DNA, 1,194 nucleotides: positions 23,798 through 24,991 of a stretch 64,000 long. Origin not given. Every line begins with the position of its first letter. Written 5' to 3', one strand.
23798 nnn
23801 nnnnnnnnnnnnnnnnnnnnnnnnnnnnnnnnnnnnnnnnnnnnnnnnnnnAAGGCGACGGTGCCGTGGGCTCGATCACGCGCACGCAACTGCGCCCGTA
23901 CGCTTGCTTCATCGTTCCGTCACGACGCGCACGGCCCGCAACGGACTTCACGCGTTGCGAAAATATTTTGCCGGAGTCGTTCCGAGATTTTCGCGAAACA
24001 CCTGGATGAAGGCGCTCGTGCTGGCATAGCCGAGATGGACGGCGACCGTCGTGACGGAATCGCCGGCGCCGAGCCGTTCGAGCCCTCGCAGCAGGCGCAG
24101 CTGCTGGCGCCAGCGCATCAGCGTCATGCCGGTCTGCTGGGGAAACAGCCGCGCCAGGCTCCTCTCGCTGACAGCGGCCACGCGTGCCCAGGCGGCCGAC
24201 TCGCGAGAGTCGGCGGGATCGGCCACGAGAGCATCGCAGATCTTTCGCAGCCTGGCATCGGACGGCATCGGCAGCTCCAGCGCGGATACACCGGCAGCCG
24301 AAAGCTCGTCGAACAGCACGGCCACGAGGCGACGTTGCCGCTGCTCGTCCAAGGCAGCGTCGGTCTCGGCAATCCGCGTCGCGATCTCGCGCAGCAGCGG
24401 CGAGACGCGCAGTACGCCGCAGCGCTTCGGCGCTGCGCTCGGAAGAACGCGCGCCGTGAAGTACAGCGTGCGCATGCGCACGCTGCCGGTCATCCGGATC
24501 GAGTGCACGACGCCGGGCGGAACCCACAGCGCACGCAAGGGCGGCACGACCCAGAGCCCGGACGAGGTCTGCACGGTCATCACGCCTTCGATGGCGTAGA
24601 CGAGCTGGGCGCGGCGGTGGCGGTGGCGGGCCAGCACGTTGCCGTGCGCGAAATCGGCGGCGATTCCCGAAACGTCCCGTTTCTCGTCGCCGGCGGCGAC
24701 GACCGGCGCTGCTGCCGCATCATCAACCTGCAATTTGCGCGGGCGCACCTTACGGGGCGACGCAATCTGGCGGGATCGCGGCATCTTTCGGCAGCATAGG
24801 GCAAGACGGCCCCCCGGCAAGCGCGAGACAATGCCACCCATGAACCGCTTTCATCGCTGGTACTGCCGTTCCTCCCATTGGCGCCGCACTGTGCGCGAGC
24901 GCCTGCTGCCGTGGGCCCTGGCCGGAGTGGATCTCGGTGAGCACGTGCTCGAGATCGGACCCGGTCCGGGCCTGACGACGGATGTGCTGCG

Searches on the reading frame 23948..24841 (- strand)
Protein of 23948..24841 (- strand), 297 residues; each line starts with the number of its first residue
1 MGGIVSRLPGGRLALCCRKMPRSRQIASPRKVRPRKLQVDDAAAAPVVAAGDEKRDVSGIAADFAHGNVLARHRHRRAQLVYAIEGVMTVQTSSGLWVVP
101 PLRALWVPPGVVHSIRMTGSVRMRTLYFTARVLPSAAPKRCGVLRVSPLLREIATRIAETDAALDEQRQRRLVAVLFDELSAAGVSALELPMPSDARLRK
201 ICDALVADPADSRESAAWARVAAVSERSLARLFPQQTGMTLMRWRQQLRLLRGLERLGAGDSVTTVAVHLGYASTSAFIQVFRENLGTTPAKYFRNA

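Call 37: search_protein_families(library=pfam, proteins=[window:23948-24841:-], max_evalue=0.00001)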
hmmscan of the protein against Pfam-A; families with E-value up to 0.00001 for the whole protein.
window:23948-24841:- (297 aa): 4 families
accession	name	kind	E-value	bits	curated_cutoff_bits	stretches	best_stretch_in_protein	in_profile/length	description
PF12833.13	HTH_18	-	5.4e-21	75.1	33.6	1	218-295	1-79/80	Helix-turn-helix domain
PF00165.29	HTH_AraC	-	6.9e-11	42.4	26.6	1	261-294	9-41/42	Bacterial regulatory helix-turn-helix proteins, AraC family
PF02311.25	AraC_binding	-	1.3e-09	38.4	21.1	1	59-137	6-85/135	AraC-like ligand binding domain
PF07883.17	Cupin_2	-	1.7e-06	28.1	27.2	1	65-126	6-67/70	Cupin domain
